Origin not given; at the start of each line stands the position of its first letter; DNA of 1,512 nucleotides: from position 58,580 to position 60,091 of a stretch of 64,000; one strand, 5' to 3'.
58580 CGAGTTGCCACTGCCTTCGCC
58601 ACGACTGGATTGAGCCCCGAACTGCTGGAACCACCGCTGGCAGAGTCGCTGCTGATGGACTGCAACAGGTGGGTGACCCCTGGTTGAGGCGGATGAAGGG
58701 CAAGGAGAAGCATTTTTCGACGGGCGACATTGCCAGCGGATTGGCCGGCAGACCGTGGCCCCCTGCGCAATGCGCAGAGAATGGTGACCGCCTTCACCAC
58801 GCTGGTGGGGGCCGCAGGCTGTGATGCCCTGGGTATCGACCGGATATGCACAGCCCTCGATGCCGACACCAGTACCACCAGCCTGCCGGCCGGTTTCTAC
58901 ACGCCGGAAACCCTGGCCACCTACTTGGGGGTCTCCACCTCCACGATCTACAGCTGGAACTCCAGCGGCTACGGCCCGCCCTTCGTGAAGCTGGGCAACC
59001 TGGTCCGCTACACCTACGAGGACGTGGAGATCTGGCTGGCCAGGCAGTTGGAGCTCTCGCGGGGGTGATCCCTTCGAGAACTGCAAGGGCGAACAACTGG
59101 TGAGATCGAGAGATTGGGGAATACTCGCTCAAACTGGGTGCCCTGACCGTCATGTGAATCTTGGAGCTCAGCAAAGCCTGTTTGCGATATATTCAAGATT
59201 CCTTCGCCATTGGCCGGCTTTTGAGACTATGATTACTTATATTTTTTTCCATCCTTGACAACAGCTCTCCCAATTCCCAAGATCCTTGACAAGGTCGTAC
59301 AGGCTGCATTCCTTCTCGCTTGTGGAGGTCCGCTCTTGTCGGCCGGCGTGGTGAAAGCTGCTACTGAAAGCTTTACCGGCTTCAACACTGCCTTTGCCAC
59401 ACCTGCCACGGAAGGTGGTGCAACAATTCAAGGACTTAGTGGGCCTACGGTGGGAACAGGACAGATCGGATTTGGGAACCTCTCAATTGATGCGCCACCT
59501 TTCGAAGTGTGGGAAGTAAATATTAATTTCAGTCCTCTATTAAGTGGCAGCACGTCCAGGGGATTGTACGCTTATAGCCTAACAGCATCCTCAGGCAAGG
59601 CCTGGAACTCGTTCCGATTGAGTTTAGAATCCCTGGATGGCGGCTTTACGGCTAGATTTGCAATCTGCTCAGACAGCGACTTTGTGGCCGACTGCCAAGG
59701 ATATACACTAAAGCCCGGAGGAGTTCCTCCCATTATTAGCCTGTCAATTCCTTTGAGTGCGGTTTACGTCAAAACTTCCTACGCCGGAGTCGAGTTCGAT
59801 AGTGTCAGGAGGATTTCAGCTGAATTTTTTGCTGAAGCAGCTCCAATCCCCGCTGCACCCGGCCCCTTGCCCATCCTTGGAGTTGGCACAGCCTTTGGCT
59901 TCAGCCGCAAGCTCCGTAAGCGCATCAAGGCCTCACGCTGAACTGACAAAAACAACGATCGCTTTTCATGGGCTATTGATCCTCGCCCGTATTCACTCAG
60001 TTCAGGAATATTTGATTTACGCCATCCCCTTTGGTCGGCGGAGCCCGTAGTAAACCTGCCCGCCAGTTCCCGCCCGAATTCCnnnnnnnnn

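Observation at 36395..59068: Complete nitrate/nitrite/cyanate assimilation supercluster sits between the two halves of a phage-like morphogenesis module, bracketed by a 207-bp direct repeat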

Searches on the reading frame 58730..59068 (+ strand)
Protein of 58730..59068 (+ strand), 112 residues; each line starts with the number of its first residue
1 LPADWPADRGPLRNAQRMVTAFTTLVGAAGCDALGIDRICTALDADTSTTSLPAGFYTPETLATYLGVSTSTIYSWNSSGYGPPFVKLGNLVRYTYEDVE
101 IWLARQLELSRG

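Call 5: search_protein_families(library=pfam, proteins=[window:58730-59068:+], max_evalue=0.01)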
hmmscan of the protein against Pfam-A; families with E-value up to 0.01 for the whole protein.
window:58730-59068:+ (112 aa): 3 families
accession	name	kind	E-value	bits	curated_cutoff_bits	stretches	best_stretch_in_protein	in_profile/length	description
PF12728.13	HTH_17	-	3.6e-10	40.4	27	1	56-106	1-50/51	Helix-turn-helix domain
PF07022.19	Phage_CI_repr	-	0.00082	20.1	22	1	55-81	11-37/65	Bacteriophage CI repressor helix-turn-helix domain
PF13384.12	HTH_23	-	0.0087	16.3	24.6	0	58-76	19-37/50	Homeodomain-like domain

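Call 8: search_protein_families(library=phrogs, proteins=[window:58730-59068:+], max_evalue=0.01)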
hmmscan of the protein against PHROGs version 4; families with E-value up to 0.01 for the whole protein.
window:58730-59068:+ (112 aa): 7 families
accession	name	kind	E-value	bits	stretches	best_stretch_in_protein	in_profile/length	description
phrog_66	-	integration and excision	2.1e-10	41.8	1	44-106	81-143/412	excisionase and transcriptional regulator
phrog_2474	-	transcription regulation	2.3e-05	25.3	1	20-80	15-72/118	MerR-like transcriptional regulator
phrog_15534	-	DNA, RNA and nucleotide metabolism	0.00013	23.5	1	60-104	47-89/93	HTH DNA binding protein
phrog_597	-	DNA, RNA and nucleotide metabolism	0.00058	20.9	1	45-105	101-163/200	DNA binding protein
phrog_2528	-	unknown function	0.00092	20.2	1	57-100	29-73/90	-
phrog_16054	-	unknown function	0.0017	19.3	1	64-101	10-47/58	-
phrog_1553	-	integration and excision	0.0074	16.9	0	60-85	8-38/65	excisionase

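Call 42: find_homologous_proteins(query=window:58730-59068:+, max_evalue=0.00001)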
Query window:58730-59068:+ (112 aa): 62 proteins with E <= 0.00001 among 70 candidates.
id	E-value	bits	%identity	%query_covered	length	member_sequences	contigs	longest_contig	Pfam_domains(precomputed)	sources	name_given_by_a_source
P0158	5.2e-47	177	88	85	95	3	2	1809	PF12728.14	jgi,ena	jgi:predicted DNA-binding transcriptional regulator AlpA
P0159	5.6e-47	176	87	84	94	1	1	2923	PF12728.14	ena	-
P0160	2.1e-37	146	94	63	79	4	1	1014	PF12728.14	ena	-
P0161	1.2e-36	143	87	71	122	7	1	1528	PF12728.14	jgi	-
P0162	2.7e-36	142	85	71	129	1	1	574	PF12728.14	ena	-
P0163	2.9e-36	142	86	71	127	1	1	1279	PF12728.14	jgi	jgi:excisionase family DNA binding protein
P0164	2.9e-36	142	85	71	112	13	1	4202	PF12728.14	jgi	jgi:excisionase family DNA binding protein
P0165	3.3e-36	142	93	63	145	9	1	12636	PF12728.14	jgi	jgi:excisionase family DNA binding protein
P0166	1.0e-35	140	92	63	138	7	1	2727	PF12728.14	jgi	jgi:excisionase family DNA binding protein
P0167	1.0e-35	140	93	63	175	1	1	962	PF02119.22,PF12728.14,PF01476.27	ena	-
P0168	1.7e-35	139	85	71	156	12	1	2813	PF12728.14,PF01476.27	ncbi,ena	-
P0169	2.2e-35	139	87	71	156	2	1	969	PF12728.14,PF01476.27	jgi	jgi:excisionase family DNA binding protein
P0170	2.2e-35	139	90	63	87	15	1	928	PF12728.14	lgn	-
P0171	2.4e-35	139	92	63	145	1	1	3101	PF12728.14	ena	-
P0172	2.5e-35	139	84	71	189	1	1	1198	PF12728.14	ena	-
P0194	8.3e-30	121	92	55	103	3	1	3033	PF12728.14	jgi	-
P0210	1.2e-21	95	92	46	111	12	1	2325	PF12728.14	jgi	-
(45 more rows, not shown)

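Call 44: find_encoding_contigs(protein=P0159, flank=5000, max_places=4)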
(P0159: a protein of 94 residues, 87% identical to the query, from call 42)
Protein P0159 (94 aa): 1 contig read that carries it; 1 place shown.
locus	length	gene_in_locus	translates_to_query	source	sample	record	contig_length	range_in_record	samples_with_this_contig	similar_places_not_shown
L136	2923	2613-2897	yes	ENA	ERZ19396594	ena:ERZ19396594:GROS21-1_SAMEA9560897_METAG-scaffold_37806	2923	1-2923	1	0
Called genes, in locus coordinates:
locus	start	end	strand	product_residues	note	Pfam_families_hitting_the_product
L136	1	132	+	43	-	?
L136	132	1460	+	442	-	-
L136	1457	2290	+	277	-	PF00590:TP_methylase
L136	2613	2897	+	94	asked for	PF12728:HTH_17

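Call 45: find_encoding_contigs(protein=P0158, flank=5000, max_places=4)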
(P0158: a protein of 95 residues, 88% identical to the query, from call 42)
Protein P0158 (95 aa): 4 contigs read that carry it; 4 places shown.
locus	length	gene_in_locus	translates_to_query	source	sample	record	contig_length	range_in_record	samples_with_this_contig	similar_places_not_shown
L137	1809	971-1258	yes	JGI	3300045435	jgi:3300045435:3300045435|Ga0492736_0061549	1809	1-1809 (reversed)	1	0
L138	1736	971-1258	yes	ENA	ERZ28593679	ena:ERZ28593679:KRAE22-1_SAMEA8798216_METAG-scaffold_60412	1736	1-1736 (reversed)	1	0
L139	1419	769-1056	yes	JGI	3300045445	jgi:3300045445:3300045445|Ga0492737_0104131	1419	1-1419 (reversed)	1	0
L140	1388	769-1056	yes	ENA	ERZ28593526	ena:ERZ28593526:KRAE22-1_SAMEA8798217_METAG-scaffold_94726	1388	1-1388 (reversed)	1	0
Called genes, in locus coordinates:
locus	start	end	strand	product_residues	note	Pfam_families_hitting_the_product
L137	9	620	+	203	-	PF00590:TP_methylase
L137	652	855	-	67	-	-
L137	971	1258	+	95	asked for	PF12728:HTH_17 (faint)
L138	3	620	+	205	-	?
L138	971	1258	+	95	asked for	PF12728:HTH_17 (faint)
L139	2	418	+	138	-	?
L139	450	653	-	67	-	-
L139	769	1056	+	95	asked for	PF12728:HTH_17 (faint)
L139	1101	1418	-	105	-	?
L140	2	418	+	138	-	?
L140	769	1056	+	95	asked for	PF12728:HTH_17 (faint)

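Call 62: find_encoding_contigs(protein=P0194, flank=5000, max_places=3)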
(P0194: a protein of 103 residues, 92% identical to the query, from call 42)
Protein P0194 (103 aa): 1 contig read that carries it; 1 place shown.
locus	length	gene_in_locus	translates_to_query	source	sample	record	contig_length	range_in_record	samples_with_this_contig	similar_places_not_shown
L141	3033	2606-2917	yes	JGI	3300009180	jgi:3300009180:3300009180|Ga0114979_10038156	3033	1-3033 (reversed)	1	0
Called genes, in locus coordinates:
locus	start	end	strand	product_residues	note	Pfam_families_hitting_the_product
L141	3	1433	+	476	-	?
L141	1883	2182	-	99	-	-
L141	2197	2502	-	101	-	PF05899:Cupin_3, PF07883:Cupin_2 (weak)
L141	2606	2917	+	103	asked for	PF12728:HTH_17 (weak)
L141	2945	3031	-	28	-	?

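Call 63: find_encoding_contigs(protein=P0210, flank=5000, max_places=3)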
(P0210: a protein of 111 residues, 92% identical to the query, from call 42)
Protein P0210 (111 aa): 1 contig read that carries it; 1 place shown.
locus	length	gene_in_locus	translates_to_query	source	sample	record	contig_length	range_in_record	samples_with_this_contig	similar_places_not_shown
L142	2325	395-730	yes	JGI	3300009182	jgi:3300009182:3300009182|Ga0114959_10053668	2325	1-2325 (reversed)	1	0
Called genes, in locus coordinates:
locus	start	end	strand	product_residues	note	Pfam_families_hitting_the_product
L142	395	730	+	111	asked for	PF12728:HTH_17 (faint)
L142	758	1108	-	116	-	PF18478:PIN_10 (weak), PF18480:DUF5615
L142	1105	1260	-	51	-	PF04255:DUF433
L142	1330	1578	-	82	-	-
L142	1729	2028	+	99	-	-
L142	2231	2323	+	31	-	?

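Call 65: search_protein_families(library=pfam, proteins=[window:58781-59068:+], max_evalue=5)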
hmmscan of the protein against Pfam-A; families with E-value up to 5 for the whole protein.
window:58781-59068:+ (95 aa): 11 families
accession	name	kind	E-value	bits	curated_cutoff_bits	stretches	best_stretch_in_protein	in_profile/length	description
PF12728.13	HTH_17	-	2.5e-10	40.9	27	1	39-89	1-50/51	Helix-turn-helix domain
PF07022.19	Phage_CI_repr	-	0.00059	20.6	22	1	38-64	11-37/65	Bacteriophage CI repressor helix-turn-helix domain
PF13384.12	HTH_23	-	0.0056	16.9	24.6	1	41-59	19-37/50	Homeodomain-like domain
PF08279.18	HTH_11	-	0.013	15.8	25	1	41-57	17-33/55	HTH domain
PF13411.12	MerR_1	-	0.036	14.6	21.6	1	40-83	1-44/69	MerR HTH family regulatory protein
PF06056.18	Terminase_5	-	0.058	13.8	20.3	1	40-60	14-34/58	Putative ATPase subunit of terminase (gpP-like)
PF16677.11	GP3_package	-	0.067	13.8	29.4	1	37-62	31-56/105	DNA-packaging protein gp3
PF00376.29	MerR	-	0.076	13.3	28.2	1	44-71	4-31/38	MerR family regulatory protein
PF05930.18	Phage_AlpA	-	0.091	13.1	21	1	47-73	11-37/51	Prophage CP4-57 regulatory protein (AlpA)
PF13730.12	HTH_36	-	0.15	12.4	25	1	43-59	29-45/55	Helix-turn-helix domain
PF13309.12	HTH_22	-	0.16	12.4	29.6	1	43-58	45-60/63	HTH domain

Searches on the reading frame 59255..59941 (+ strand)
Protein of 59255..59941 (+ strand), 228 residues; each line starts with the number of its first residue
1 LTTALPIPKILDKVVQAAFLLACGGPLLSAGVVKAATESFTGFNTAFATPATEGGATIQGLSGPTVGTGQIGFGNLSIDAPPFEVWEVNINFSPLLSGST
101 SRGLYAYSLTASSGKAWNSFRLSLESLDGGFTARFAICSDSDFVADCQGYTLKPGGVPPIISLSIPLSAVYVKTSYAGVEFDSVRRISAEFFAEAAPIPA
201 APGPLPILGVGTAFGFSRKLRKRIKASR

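Call 5: search_protein_families(library=pfam, proteins=[window:59255-59941:+], max_evalue=0.01)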
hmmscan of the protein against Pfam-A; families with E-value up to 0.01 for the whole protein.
window:59255-59941:+ (228 aa): 1 family
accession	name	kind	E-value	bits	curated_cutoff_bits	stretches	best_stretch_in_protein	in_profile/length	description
PF22031.2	MCP_V20_C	-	0.0085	16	27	0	87-126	58-100/171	Major capsid protein V20 C-terminal domain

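Call 8: search_protein_families(library=phrogs, proteins=[window:59255-59941:+], max_evalue=0.01)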
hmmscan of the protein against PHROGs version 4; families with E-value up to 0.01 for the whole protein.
window:59255-59941:+ (228 aa): 0 families
